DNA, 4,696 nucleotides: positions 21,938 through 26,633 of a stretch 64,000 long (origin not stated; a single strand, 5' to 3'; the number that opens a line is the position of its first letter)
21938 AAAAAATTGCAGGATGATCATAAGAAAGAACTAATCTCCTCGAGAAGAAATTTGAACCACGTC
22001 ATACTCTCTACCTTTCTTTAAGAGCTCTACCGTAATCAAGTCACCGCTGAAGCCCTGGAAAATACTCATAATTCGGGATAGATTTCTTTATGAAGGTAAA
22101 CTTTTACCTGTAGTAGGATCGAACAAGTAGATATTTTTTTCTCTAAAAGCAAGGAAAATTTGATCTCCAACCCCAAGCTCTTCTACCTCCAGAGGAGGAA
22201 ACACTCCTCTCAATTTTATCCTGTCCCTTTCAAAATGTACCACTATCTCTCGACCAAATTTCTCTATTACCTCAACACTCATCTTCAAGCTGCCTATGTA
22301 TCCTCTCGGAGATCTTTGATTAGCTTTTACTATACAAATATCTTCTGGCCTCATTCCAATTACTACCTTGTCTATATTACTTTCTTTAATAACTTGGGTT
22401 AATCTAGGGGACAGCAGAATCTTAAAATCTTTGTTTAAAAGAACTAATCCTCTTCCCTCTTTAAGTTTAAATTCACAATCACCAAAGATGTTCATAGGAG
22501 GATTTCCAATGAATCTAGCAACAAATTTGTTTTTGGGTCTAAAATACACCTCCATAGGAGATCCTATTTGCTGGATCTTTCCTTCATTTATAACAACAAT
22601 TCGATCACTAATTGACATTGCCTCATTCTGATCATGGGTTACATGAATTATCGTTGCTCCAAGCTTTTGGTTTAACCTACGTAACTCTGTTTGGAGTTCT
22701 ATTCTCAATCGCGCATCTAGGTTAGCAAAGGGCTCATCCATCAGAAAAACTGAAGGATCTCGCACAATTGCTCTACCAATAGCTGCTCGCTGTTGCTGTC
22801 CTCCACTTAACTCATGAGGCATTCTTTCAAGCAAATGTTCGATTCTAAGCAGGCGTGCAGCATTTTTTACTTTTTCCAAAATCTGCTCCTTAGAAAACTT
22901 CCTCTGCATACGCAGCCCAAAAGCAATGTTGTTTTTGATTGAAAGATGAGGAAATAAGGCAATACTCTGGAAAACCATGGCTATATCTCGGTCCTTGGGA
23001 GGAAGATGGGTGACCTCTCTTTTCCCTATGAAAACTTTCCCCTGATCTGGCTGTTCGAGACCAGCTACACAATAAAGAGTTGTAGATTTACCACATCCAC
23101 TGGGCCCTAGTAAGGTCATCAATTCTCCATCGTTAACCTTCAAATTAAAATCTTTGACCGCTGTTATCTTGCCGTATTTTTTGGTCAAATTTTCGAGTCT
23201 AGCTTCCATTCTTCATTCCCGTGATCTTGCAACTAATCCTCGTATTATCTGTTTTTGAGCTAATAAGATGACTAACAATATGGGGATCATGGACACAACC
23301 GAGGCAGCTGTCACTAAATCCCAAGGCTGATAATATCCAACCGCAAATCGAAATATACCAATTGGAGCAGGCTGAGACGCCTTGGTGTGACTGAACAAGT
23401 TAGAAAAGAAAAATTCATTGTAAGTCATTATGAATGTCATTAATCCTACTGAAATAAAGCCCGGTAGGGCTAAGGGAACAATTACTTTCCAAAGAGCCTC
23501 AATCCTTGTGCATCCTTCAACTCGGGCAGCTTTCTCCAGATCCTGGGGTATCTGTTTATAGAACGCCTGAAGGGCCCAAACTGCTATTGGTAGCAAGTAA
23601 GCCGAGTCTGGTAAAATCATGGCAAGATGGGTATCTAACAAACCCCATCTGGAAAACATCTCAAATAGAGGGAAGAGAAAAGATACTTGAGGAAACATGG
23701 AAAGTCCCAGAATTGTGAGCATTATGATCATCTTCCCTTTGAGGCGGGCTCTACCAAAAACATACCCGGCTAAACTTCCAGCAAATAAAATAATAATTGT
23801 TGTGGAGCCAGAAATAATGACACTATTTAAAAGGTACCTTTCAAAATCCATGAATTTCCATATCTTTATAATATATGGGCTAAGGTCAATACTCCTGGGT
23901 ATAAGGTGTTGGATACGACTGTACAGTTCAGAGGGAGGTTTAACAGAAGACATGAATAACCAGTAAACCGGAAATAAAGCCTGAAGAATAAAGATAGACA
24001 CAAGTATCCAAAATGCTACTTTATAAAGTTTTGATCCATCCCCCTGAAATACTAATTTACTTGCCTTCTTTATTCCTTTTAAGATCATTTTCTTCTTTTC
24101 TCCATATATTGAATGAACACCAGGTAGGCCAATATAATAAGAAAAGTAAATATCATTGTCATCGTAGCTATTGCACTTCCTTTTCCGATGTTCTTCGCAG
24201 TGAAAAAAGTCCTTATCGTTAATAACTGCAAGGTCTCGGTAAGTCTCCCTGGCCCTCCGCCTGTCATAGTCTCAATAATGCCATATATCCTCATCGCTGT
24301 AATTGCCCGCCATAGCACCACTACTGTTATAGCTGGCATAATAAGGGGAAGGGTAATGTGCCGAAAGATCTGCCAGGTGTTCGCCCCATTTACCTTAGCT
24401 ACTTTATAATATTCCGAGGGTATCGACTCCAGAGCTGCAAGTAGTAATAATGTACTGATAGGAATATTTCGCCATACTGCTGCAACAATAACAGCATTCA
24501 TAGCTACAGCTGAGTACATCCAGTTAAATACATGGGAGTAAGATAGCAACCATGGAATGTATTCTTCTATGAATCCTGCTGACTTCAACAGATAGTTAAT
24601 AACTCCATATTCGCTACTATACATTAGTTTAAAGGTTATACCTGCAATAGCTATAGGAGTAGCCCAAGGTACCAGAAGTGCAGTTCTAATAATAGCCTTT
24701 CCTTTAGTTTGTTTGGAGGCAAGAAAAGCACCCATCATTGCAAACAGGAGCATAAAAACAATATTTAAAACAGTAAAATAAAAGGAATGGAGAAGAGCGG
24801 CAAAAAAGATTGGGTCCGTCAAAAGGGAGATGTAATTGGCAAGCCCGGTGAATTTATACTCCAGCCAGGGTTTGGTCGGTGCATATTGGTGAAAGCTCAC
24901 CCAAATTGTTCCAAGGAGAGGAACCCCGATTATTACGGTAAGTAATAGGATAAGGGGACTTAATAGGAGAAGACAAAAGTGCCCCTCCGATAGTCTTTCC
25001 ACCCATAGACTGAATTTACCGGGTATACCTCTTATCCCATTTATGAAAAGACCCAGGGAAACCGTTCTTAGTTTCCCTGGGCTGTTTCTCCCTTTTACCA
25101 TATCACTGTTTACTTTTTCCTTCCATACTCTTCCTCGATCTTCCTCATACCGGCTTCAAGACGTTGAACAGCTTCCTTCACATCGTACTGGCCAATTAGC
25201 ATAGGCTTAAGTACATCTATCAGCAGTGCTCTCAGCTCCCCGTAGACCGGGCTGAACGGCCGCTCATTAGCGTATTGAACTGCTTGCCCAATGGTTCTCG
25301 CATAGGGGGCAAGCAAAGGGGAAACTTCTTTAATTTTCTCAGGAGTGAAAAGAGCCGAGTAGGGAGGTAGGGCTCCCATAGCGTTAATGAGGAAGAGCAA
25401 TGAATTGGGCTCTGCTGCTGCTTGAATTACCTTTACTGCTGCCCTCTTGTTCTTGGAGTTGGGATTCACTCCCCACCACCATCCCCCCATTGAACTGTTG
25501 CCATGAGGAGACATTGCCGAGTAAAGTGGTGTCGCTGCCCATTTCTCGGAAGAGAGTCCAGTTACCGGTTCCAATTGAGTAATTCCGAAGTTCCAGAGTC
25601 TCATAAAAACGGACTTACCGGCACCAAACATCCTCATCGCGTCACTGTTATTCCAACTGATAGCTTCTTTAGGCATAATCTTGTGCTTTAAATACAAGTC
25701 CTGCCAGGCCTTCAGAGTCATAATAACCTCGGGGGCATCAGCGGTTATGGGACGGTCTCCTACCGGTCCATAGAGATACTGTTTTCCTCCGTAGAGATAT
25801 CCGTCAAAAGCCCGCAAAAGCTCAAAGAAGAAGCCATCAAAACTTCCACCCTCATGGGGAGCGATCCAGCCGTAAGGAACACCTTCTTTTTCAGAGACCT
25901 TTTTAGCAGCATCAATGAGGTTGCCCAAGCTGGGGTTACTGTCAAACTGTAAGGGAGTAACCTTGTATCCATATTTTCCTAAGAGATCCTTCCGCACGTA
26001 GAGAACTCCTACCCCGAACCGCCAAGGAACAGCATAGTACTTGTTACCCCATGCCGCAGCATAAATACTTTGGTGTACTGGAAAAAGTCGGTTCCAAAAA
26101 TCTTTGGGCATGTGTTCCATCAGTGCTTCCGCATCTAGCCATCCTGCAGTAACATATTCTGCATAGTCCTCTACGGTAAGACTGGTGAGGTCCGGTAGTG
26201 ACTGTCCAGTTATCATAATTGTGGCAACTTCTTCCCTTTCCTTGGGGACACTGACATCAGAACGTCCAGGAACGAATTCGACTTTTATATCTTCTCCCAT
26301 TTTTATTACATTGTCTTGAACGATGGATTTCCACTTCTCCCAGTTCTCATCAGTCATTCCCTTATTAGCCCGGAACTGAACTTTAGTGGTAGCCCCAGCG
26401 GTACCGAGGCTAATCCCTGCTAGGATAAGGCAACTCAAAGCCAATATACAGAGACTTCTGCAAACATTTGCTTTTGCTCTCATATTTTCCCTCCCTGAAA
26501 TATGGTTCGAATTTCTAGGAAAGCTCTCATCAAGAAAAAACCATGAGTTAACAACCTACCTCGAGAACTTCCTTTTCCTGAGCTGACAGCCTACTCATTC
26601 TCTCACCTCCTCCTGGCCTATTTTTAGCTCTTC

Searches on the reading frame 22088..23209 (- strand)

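Call 62: search_protein_families(library=pfam, proteins=[window:22088-23209:-], max_evalue=0.00001)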
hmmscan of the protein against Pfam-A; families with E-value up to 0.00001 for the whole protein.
window:22088-23209:- (373 aa): 2 families
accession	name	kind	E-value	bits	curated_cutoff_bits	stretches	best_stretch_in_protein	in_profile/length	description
PF00005.33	ABC_tran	-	1e-32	114.1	25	1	19-162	2-137/137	ABC transporter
PF13304.12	AAA_21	-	2.5e-06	28.2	27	0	119-195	223-301/304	AAA domain, putative AbiEii toxin, Type IV TA system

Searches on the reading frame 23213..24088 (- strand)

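Call 62: search_protein_families(library=pfam, proteins=[window:23213-24088:-], max_evalue=0.00001)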
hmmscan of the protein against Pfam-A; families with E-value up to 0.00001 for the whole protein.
window:23213-24088:- (291 aa): 1 family
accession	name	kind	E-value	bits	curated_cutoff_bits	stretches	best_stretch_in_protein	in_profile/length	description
PF00528.27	BPD_transp_1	-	1.7e-12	47.9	26.4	1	102-283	3-180/184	Binding-protein-dependent transport system inner membrane component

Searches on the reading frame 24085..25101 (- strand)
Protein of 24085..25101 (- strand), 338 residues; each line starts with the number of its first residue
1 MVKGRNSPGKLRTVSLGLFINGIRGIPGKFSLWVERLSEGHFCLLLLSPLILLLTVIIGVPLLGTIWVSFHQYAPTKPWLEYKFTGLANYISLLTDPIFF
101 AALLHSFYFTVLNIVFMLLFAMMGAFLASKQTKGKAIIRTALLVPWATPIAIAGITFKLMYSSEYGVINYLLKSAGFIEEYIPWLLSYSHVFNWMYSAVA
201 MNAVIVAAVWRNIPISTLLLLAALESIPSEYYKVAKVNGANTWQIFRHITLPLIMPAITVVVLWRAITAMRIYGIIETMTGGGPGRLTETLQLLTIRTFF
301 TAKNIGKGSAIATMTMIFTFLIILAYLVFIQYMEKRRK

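Call 62: search_protein_families(library=pfam, proteins=[window:24085-25101:-], max_evalue=0.00001)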
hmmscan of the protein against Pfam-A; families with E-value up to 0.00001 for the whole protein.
window:24085-25101:- (338 aa): 1 family
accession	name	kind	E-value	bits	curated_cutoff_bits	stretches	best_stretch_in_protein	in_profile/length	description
PF00528.27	BPD_transp_1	-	2e-18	67.2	26.4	1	122-337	3-182/184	Binding-protein-dependent transport system inner membrane component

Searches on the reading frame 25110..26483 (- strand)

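Call 62: search_protein_families(library=pfam, proteins=[window:25110-26483:-], max_evalue=0.00001)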
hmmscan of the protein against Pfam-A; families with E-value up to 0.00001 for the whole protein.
window:25110-26483:- (457 aa): 2 families
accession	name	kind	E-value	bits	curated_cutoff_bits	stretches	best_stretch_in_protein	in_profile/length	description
PF01547.30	SBP_bac_1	-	2.2e-17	64.5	26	1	61-359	19-303/307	Bacterial extracellular solute-binding protein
PF13416.11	SBP_bac_8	-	3.7e-16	60.2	27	1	63-385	10-272/279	Bacterial extracellular solute-binding protein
